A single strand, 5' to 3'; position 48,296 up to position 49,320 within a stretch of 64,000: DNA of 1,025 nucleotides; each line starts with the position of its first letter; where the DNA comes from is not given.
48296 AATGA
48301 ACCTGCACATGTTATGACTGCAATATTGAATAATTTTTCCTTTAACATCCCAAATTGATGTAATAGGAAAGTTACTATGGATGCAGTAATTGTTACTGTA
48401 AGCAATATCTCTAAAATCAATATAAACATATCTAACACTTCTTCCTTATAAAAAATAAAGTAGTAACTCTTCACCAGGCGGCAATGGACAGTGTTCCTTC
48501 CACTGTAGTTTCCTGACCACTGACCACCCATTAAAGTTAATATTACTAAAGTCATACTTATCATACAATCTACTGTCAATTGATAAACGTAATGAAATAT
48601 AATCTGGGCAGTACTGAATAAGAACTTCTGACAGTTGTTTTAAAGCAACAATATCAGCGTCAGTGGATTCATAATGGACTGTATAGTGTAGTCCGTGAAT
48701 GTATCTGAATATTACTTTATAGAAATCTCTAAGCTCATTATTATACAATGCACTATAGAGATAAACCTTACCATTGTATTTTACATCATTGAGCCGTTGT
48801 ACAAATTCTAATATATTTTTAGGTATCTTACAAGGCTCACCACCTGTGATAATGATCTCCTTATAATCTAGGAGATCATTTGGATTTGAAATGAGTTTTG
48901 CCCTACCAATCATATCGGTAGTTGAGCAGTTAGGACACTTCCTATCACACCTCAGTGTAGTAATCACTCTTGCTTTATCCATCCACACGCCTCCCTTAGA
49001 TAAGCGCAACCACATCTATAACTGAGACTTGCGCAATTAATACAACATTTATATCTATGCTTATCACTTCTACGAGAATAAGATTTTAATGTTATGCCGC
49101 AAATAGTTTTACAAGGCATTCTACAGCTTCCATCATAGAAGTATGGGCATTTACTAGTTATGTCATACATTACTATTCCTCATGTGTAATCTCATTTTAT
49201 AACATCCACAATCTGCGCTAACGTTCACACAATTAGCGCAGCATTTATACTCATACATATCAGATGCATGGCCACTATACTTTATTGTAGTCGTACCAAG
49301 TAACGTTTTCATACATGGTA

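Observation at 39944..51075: Expanded family of tiny Cys-rich proteins sharing a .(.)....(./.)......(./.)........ signature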

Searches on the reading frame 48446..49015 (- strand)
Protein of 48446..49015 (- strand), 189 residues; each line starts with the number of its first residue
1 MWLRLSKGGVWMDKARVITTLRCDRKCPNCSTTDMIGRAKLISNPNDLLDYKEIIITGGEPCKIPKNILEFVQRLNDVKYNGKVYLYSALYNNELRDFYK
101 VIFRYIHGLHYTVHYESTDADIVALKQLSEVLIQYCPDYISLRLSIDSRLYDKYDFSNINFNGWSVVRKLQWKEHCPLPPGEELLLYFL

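Call 8: search_protein_families(library=pfam, max_evalue=0.001, proteins=[window:48446-49015:-])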
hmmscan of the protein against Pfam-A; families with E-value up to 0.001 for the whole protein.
window:48446-49015:- (189 aa): 0 families

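Call 9: search_protein_families(library=phrogs, max_evalue=0.001, proteins=[window:48446-49015:-])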
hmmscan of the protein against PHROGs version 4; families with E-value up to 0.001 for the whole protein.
window:48446-49015:- (189 aa): 1 family
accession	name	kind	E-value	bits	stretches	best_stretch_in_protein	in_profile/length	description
phrog_31524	-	unknown function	3.9e-48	164.5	1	14-187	4-185/190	-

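Call 23: search_protein_families(library=ncbifam, max_evalue=1, proteins=[window:48446-49015:-])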
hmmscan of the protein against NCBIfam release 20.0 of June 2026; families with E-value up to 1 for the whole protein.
window:48446-49015:- (189 aa): 4 families
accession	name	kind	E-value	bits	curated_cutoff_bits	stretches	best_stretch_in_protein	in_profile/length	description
TIGR03977.1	rSAM_pair_HxsC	equivalog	9.2e-05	21.5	267.9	1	15-85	27-103/292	His-Xaa-Ser system radical SAM maturase HxsC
TIGR02666.1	moaA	equivalog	0.017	14.1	284.05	1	13-80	10-88/336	GTP 3',8-cyclase MoaA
TIGR04478.1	rSAM_YfkAB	equivalog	0.029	13.6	250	1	16-119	28-139/363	radical SAM/CxCxxxxC motif protein YfkAB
TIGR04322.1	rSAM_QueE_Ecoli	equivalog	0.18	11.3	200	1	50-81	77-106/215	7-carboxy-7-deazaguanine synthase QueE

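Call 29: search_dna_similar(query=window:48446-49015:-, collection=phages, mode=protein, max_rows=25)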
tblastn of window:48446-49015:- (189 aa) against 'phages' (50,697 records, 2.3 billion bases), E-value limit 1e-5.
Records with a match: 38; places in all: 38; records where one place covers at least 80% of the query: 38.
Best place of each record, by identity: <60% 38.
By first word of the organism name: Bacteroides 28; uncultured 6; IAS 2; Phocaeicola 1; Kehishuvirus 1.
By host as written in the record: Bacteroides intestinalis DSM 108646 21; - 9; Bacteroides intestinalis APC919/174 2; Homo sapiens 2; Phocaeicola vulgatus BM8 1; Bacteroides sp. 1; Bacteroides intestinalis BG4 1; Bacteroides cellulosilyticus 1.
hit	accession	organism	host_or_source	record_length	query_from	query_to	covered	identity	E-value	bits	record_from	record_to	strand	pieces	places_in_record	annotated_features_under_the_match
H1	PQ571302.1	Phocaeicola phage PV4-TP1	Phocaeicola vulgatus BM8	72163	12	184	92%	30.2%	1e-13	74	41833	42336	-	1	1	HxsC-like His-Xaa-Ser system radical SAM maturase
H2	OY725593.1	Bacteroides phage LoVEphage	-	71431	12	184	92%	30.2%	1e-13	74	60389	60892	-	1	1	hypothetical protein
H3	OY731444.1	Bacteroides phage LoVEphage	-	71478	12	184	92%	30.2%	1e-13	74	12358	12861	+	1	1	hypothetical protein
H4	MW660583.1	Bacteroides phage LoVEphage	Bacteroides sp.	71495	12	184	92%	30.2%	1e-13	74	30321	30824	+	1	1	His-Xaa-Ser system radical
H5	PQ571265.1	Bacteroides phage BI-TP1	Bacteroides intestinalis BG4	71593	12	184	92%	30.2%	1e-13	74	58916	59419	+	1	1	HxsC-like His-Xaa-Ser system radical SAM maturase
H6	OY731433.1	Bacteroides phage LoVEphage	-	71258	12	184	92%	29.7%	4e-13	72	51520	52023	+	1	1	hypothetical protein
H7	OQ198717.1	Kehishuvirus sp. 'tikkala'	Bacteroides cellulosilyticus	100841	14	184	90%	27.6%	8e-8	57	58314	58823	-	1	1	His-Xaa-Ser system radical SAM maturase HxsC-like protein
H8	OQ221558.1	Bacteroides phage PhiCrAssBcn23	Bacteroides intestinalis DSM 108646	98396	14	184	90%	27.6%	8e-8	57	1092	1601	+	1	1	His-Xaa-Ser system radical SAM maturase HxsC-like protein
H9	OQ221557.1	Bacteroides phage PhiCrAssBcn22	Bacteroides intestinalis DSM 108646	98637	14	184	90%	27.6%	8e-8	57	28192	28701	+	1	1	His-Xaa-Ser system radical SAM maturase HxsC-like protein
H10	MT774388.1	uncultured phage cr112_1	human feces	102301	14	184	90%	27.2%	4e-9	61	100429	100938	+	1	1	HxsC-like His-Xaa-Ser system radical SAM maturase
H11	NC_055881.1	uncultured phage cr112_1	human feces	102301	14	184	90%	27.2%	4e-9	61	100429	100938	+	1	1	HxsC-like His-Xaa-Ser system radical SAM maturase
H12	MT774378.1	uncultured phage cr106_1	human feces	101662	14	184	90%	27.2%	2e-8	59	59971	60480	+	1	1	HxsC-like His-Xaa-Ser system radical SAM maturase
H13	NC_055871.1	uncultured phage cr106_1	human feces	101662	14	184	90%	27.2%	2e-8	59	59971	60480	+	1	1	HxsC-like His-Xaa-Ser system radical SAM maturase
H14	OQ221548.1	Bacteroides phage PhiCrAssBcn13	Bacteroides intestinalis DSM 108646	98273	14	184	90%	27.1%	5e-7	55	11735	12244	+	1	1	His-Xaa-Ser system radical SAM maturase HxsC-like protein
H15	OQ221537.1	Bacteroides phage PhiCrAssBcn2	Bacteroides intestinalis DSM 108646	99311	14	184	90%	27.1%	5e-7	55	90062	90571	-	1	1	His-Xaa-Ser system radical SAM maturase HxsC-like protein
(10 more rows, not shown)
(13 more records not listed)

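Call 31: get_annotated_region(hit=H1, flank=2500)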
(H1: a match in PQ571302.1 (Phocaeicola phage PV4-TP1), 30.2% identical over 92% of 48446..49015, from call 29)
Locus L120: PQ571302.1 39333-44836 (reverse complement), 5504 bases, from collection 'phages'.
description: Phocaeicola phage PV4-TP1, complete genome.
organism: Phocaeicola phage PV4-TP1 (NCBI taxid 3385250)
taxonomy: Viruses
host: Phocaeicola vulgatus BM8; source: antibiotic induction; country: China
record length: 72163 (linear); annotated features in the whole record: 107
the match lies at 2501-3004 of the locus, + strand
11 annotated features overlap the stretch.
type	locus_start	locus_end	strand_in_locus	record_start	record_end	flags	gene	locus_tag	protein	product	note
CDS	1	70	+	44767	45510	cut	-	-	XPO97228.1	DUF2303 family protein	PV4-TP1_gp69; PV4-TP1_gp69; Annot2=(structure alignment-afuniprot50) AF-A0A1I3HJ61-F1-model_v4 Uncharacterized ...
CDS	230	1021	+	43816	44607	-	-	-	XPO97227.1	putative band 7 family protein R614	PV4-TP1_gp68; PV4-TP1_gp68; Annot2=(hmm profile search-phrog [Rank2]) phrog_200 lipoprotein;Annot3=(structure ...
CDS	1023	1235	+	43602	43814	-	-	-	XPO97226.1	hypothetical protein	PV4-TP1_gp67; PV4-TP1_gp67; None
CDS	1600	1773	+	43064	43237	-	-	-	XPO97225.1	hypothetical protein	PV4-TP1_gp66; PV4-TP1_gp66; None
CDS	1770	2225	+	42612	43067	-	-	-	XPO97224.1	Holliday junction resolvase MOC1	PV4-TP1_gp65; PV4-TP1_gp65; Annot2= chloroplastic;Annot3=(hmm profile search-phrog [Rank2]) phrog_1770 Holliday ...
CDS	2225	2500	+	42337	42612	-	-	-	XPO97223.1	HNH endonuclease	PV4-TP1_gp64; PV4-TP1_gp64; Annot2=(structure alignment-afuniprot50) AF-A0A0F8XSA4-F1-model_v4 GatB_Yqey ...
CDS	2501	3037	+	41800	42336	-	-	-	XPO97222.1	HxsC-like His-Xaa-Ser system radical SAM maturase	PV4-TP1_gp63; PV4-TP1_gp63; Annot2=(structure alignment-afuniprot50) AF-A0A6H1ZHZ4-F1-model_v4 Putative iron-sulfur ...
CDS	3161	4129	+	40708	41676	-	-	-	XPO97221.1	DNA methyltransferase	PV4-TP1_gp62; PV4-TP1_gp62; Annot2=(hmm profile search-phrog [Rank2]) phrog_116 DNA methyltransferase;Annot3=(structure ...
CDS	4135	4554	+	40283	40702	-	-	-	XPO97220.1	hypothetical protein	PV4-TP1_gp61; PV4-TP1_gp61; None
CDS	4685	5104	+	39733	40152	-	-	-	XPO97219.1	hypothetical protein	PV4-TP1_gp60; PV4-TP1_gp60; None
CDS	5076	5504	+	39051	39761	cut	-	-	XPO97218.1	TIGR02757 family protein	PV4-TP1_gp59; PV4-TP1_gp59; Annot2=(structure alignment-afuniprot50) AF-A0A379MPJ1-F1-model_v4 Protein of ...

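Call 32: get_annotated_region(hit=H7, flank=2500)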
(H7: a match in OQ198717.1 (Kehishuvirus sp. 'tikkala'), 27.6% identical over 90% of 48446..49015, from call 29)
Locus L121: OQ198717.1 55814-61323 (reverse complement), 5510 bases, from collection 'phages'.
description: Kehishuvirus sp. 'tikkala', complete genome.
organism: Kehishuvirus sp. 'tikkala' (NCBI taxid 3028513)
taxonomy: Viruses; Duplodnaviria; Heunggongvirae; Uroviricota; Caudoviricetes; Crassvirales; Steigviridae; Asinivirinae; Kehishuvirus
host: Bacteroides cellulosilyticus; source: wastewater; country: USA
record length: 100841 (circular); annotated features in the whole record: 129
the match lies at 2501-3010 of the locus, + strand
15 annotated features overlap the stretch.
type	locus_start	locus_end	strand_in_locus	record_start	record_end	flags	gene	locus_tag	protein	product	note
CDS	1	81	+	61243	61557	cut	-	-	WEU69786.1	hypothetical protein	-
CDS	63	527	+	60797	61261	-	-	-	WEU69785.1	hypothetical protein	-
CDS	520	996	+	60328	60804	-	-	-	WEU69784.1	polynucleotide kinase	-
CDS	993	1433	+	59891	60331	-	-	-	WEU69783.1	polynucleotide kinase/phosphatase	-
CDS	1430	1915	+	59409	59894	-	-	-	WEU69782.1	orotate/hypoxanthine phosphoribosyltransferase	-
CDS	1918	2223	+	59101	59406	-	-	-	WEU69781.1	zinc-ribbon protein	-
CDS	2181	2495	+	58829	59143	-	-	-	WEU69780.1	hypothetical protein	-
CDS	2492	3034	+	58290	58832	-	-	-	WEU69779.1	His-Xaa-Ser system radical SAM maturase HxsC-like protein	-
CDS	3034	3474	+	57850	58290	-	-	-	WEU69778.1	toxin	HicA toxin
CDS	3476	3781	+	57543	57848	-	-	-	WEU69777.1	tail fiber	-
CDS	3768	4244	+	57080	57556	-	-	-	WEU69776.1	flavin-dependent thymidylate synthase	-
CDS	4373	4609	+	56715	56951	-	-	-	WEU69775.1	hypothetical protein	-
CDS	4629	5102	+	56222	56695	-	-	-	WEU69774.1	flavin-dependent thymidylate synthase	-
CDS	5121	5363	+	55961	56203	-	-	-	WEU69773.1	nuclear pore complex-type fold containing protein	-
CDS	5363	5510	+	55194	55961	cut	-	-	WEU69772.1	von Willebrand factor type A-like domain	gene51_IAS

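Call 50: find_related_loci(query=window:48446-48982:-, collection=viral_contigs, flank=10000)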
Query window:48446-48982:- (178 aa) in viral_contigs; peptide patterns used: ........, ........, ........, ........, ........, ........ (x = any residue, [..] = any of these).
10 stretches matched a pattern; 1 encode a relative of the query (tblastn E <= 1e-3); 1 distinct loci.
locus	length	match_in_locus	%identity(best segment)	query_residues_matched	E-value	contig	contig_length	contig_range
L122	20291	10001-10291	27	6-102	5e-6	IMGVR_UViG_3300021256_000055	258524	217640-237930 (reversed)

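Call 68: search_solved_structures(query=window:48446-48982:-, max_evalue=1)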
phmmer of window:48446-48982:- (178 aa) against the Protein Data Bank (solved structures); distinct sequences matched with E-value up to 1: 0.

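Call 69: search_protein_families(library=pfam, max_evalue=5, proteins=[window:48446-48982:-])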
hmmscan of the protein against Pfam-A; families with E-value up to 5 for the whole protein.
window:48446-48982:- (178 aa): 2 families
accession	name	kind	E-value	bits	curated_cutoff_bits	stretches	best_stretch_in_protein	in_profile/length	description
PF13353.11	Fer4_12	-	0.004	17.9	22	1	39-89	52-103/137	4Fe-4S single cluster domain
PF04055.27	Radical_SAM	-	0.71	10.5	29.5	1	6-129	1-105/166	Radical SAM superfamily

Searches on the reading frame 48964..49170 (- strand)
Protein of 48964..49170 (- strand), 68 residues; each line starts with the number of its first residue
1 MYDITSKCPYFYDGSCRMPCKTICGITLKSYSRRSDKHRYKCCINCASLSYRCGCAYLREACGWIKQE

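Call 3: search_protein_families(library=pfam, max_evalue=1, proteins=[window:48964-49170:-])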
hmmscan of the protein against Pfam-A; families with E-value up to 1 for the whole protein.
window:48964-49170:- (68 aa): 0 families

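Call 4: search_protein_families(library=phrogs, max_evalue=1, proteins=[window:48964-49170:-])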
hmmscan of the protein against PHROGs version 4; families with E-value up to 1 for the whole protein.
window:48964-49170:- (68 aa): 0 families

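Call 23: search_protein_families(library=ncbifam, max_evalue=1, proteins=[window:48964-49170:-])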
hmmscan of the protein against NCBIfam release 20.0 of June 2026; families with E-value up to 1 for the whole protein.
window:48964-49170:- (68 aa): 2 families
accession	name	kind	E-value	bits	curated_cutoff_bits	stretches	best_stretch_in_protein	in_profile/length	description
NF033572.1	transpos_ISKra4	equivalog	0.029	13.5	205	1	5-63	83-143/422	ISKra4 family transposase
TIGR00667.1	aat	equivalog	0.068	12.6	143.55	1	29-68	44-83/193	leucyl/phenylalanyl-tRNA--protein transferase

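Call 67: search_solved_structures(query=window:48964-49170:-, max_evalue=10, show_alignments=3)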
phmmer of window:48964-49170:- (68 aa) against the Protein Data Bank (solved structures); distinct sequences matched with E-value up to 10: 1.
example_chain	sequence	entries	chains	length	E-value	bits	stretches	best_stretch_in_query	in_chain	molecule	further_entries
3ebl_A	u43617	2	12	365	0.3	14.7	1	8-45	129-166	Gibberellin receptor GID1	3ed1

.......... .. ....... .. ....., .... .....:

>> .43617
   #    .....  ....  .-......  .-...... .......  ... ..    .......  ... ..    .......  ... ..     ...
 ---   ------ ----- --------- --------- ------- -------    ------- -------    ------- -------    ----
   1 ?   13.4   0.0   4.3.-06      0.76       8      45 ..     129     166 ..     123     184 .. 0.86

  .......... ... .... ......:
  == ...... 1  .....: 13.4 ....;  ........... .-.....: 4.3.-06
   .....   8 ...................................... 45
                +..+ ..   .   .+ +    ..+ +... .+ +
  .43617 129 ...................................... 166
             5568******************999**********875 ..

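Call 75: search_dna_similar(query=window:48964-49170:-, collection=phages, mode=protein, max_evalue=1, max_rows=10)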
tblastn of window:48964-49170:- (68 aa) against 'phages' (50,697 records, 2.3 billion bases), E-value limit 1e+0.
No match.
